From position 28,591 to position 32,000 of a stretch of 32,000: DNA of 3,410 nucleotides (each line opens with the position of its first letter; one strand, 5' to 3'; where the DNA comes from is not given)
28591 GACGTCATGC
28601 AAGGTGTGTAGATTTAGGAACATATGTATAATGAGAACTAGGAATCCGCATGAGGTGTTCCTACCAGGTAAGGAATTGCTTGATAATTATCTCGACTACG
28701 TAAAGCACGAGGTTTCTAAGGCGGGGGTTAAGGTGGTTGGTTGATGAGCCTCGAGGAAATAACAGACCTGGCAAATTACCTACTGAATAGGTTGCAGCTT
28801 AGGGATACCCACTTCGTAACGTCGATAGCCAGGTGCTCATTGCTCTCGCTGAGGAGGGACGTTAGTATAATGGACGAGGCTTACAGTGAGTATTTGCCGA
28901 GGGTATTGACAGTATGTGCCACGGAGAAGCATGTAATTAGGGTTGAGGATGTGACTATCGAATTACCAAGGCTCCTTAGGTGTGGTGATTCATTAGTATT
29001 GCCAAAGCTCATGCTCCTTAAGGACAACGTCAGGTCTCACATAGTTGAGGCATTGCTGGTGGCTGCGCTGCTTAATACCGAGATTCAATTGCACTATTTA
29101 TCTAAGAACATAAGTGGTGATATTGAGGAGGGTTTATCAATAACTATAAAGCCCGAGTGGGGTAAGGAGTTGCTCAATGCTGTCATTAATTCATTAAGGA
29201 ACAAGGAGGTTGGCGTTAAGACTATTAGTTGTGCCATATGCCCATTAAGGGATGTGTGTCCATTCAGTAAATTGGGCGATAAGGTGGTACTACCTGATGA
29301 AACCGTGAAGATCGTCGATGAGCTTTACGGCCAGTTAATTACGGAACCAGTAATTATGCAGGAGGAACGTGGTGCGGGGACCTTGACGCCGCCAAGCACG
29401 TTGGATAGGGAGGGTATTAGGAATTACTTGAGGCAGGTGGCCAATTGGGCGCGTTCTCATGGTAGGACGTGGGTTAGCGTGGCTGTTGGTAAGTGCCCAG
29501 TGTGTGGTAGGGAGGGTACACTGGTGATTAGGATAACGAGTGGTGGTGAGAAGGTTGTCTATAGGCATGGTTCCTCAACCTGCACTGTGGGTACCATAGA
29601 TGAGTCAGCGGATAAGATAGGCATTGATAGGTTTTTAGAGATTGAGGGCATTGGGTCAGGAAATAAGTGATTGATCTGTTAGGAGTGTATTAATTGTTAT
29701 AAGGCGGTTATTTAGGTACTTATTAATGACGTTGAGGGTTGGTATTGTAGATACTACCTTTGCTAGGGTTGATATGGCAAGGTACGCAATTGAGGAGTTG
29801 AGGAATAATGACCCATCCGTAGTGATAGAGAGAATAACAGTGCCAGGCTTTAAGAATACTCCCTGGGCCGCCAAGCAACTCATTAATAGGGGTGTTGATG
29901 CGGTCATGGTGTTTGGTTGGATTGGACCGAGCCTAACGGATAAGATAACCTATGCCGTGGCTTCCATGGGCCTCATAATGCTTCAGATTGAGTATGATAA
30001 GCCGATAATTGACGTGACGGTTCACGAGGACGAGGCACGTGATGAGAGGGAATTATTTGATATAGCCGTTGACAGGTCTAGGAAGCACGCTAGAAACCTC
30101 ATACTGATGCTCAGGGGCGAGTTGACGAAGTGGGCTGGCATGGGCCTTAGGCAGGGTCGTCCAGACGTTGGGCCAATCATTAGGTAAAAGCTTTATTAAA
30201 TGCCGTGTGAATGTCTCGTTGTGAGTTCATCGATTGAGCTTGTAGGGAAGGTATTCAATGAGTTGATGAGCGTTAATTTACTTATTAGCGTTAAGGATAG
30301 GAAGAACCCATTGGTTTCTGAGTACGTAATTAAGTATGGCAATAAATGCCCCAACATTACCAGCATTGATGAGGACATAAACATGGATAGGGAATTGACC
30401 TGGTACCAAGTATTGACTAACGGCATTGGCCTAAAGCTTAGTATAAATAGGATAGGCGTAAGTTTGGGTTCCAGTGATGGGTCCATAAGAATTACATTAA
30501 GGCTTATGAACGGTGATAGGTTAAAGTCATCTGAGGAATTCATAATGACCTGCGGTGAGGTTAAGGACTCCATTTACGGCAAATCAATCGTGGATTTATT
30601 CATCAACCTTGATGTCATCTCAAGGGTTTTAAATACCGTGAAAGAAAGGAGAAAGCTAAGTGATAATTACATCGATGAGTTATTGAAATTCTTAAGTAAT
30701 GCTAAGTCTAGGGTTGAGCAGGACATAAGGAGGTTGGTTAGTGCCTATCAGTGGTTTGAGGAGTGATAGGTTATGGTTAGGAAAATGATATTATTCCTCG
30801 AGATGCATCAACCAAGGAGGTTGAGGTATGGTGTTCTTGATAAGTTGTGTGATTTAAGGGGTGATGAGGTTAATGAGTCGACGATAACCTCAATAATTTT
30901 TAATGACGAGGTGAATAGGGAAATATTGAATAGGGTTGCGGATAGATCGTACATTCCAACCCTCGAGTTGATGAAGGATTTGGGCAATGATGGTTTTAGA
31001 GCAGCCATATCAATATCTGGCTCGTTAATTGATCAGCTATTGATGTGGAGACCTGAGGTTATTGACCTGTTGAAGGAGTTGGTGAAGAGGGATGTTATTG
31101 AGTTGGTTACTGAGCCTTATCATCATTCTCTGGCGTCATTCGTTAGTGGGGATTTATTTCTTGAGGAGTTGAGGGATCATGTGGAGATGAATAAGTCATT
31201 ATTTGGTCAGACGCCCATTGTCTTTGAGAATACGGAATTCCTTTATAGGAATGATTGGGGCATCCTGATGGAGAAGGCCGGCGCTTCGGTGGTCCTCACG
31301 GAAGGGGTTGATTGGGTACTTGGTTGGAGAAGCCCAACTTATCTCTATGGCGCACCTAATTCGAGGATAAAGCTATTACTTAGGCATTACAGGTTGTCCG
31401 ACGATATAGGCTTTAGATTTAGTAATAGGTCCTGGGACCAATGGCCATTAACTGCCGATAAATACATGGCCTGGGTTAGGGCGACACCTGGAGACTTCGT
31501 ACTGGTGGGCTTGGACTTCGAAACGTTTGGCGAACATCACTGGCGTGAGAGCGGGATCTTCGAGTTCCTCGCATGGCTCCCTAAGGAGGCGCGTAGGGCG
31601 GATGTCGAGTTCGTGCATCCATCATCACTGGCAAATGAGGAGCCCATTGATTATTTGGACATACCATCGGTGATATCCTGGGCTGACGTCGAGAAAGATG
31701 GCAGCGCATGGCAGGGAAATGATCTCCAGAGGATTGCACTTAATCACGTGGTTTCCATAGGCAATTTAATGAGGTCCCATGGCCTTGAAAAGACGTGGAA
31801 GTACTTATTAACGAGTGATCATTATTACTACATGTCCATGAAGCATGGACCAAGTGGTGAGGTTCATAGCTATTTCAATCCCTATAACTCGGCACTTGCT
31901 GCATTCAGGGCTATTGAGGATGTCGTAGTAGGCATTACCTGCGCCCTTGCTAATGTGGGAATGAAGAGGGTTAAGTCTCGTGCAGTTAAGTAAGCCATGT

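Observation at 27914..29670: Translationally coupled pair outside any CRISPR-cas context: an intact Cas4-like Fe-S nuclease plus a catalytically degenerate Cas4-like protein with a zinc ribbon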

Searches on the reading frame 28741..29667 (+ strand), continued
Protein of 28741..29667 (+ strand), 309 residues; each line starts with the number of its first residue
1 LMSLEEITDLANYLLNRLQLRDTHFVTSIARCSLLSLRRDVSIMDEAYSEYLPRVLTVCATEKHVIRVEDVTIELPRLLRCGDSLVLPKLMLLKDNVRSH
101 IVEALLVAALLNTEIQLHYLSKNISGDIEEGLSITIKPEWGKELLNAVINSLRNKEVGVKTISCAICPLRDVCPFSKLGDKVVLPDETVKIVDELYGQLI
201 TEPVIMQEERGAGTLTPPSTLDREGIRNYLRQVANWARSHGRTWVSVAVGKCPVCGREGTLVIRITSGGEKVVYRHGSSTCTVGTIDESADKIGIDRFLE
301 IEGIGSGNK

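Call 58: fold_search(model_id=the predicted structure, library=viral)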
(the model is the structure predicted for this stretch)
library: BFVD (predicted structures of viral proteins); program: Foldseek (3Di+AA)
matches with E <= 10: 907; with E <= 0.001: 5
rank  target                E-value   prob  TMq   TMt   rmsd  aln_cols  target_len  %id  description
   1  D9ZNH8                3.7e-04  1.00  0.26  0.30   7.0       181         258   16  (no name in the UniProt tables at hand)
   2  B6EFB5                6.3e-04  1.00  0.28  0.40   5.1       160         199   19  DUF83 domain-containing protein [Stygiolobus rod-shaped virus]
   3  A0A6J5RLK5            6.6e-04  0.99  0.39  0.40  13.0       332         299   14  CRISPR-associated Cas4-like protein [uncultured Caudovirales phage]
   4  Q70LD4                7.0e-04  1.00  0.29  0.37   5.5       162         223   19  Uncharacterized protein ORF223 [Acidianus filamentous virus 1 (isolate United States/Yellowstone)]
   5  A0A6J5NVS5            8.9e-04  0.94  0.24  0.20  16.4       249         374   12  Uncharacterized protein [uncultured Caudovirales phage]
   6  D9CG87                1.5e-03  0.99  0.32  0.41   9.3       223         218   14  (no name in the UniProt tables at hand)
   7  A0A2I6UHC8            2.2e-03  0.96  0.28  0.30  16.5       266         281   12  (no name in the UniProt tables at hand)
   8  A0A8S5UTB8            3.0e-03  0.92  0.21  0.27  14.4       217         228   15  Exonuclease [Myoviridae sp. ctYA416]
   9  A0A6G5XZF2            3.2e-03  0.90  0.22  0.27  10.0       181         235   16  (no name in the UniProt tables at hand)
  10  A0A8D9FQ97            5.3e-03  0.93  0.20  0.23  11.6       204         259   13  Putative exonuclease [uncultured marine phage]
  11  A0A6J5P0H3            6.7e-03  0.90  0.24  0.37  11.8       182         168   15  COG2887 RecB family exonuclease [uncultured Caudovirales phage]
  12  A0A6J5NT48            6.7e-03  0.77  0.21  0.24  11.3       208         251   13  Uncharacterized protein [uncultured Caudovirales phage]
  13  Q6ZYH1                1.0e-02  0.97  0.16  0.33  16.7        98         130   26  PSV hypothetical protein ORF131-like domain-containing protein [Pyrobaculum spherical virus (isolate United States/Yellowstone)]
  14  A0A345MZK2            1.1e-02  0.93  0.25  0.27  12.8       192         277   12  (no name in the UniProt tables at hand)
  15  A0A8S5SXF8            1.2e-02  0.96  0.24  0.28   6.4       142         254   13  Exodeoxyribonuclease 8 [Siphoviridae sp. ctAkS7]
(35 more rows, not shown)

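Call 59: find_encoding_contigs(protein=P0028, flank=5000, max_places=3)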
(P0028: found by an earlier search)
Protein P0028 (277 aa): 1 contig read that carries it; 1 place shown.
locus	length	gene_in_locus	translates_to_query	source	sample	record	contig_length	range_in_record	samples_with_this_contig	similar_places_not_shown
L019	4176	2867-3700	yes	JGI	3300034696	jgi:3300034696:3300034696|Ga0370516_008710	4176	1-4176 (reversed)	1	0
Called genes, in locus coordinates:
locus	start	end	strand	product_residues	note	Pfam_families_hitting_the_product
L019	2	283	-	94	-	?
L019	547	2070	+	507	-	-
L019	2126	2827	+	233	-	PF01209:Ubie_methyltran, PF13489:Methyltransf_23 (weak), PF13847:Methyltransf_31 (weak), PF08241:Methyltransf_11, PF08242:Methyltransf_12 (weak), PF13649:Methyltransf_25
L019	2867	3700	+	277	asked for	-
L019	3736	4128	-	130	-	-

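Call 61: search_protein_families(library=pfam, proteins=[L010:3447-4301:+, L010:5685-7028:+, L019:511-2067:+, L019:3739-4128:-], max_evalue=0.01)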
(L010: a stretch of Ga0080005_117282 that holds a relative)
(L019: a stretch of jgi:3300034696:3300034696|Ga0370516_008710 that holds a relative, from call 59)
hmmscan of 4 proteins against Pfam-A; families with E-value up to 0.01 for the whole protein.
L010:3447-4301:+ (285 aa): 0 families

L010:5685-7028:+ (448 aa): 0 families

L019:511-2067:+ (519 aa): 0 families

L019:3739-4128:- (130 aa): 0 families

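Call 71: search_dna_similar(query=window:28744-29667:+, collection=phages, mode=protein, max_evalue=1, max_rows=15)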
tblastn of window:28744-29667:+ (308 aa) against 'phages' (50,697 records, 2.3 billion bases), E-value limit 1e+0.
Records with a match: 2; places in all: 2; records where one place covers at least 80% of the query: 0.
Best place of each record, by identity: <60% 2.
By first word of the organism name: Escherichia 1; Phage 1.
By host as written in the record: Escherichia coli 1; - 1.
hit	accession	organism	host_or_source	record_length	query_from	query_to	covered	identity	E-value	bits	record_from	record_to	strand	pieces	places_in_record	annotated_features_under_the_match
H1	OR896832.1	Escherichia phage GoldenSnicker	Escherichia coli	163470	88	203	38%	33.6%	7e-1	38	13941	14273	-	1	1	Hoc-like head decoration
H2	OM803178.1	Phage ELT4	-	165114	88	203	38%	33.6%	8e-1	37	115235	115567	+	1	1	capsid and scaffold protein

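Call 90: search_dna_similar(query=window:28744-29667:+, collection=plasmids, mode=protein, max_evalue=0.1, max_rows=10)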
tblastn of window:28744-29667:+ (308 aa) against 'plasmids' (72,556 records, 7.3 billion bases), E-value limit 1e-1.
No match.

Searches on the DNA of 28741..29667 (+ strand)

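Call 51: search_rna_families(source=L010, start=1, end=8775, threshold=gathering)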
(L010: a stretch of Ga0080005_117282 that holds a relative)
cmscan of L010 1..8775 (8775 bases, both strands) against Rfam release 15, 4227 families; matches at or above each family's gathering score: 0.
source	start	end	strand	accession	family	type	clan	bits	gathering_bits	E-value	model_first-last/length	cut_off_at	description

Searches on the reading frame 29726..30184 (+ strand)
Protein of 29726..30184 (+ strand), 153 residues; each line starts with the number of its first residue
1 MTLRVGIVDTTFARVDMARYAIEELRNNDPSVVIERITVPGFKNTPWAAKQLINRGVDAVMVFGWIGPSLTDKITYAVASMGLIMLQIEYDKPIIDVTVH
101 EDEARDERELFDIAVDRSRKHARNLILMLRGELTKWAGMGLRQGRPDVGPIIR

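Call 15: search_protein_families(library=pfam, proteins=[window:29726-30184:+], max_evalue=0.001)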
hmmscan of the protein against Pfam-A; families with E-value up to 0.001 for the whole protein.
window:29726-30184:+ (153 aa): 1 family
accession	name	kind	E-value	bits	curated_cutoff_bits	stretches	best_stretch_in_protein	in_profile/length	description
PF00885.24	DMRL_synthase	-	1.4e-14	54.6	26.7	1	3-129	2-135/139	6,7-dimethyl-8-ribityllumazine synthase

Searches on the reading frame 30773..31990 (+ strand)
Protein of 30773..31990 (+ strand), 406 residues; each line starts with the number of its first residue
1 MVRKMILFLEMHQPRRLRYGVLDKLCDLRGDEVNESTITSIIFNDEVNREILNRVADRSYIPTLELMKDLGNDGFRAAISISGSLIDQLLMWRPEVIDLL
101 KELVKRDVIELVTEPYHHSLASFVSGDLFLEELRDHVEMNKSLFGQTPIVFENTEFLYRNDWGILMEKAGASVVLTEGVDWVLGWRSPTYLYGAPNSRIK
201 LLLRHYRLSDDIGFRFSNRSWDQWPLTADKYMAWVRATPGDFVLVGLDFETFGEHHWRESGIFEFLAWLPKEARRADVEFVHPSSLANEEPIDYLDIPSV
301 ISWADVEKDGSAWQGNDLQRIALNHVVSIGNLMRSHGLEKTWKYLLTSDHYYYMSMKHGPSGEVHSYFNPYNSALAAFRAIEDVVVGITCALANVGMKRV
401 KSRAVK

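Call 16: search_protein_families(library=pfam, proteins=[window:30773-31990:+], max_evalue=0.001)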
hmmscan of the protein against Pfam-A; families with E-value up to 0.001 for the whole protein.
window:30773-31990:+ (406 aa): 1 family
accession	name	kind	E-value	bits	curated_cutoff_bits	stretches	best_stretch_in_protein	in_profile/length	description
PF03065.20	Glyco_hydro_57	-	1.6e-66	225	21.2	1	6-290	1-282/291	Glycosyl hydrolase family 57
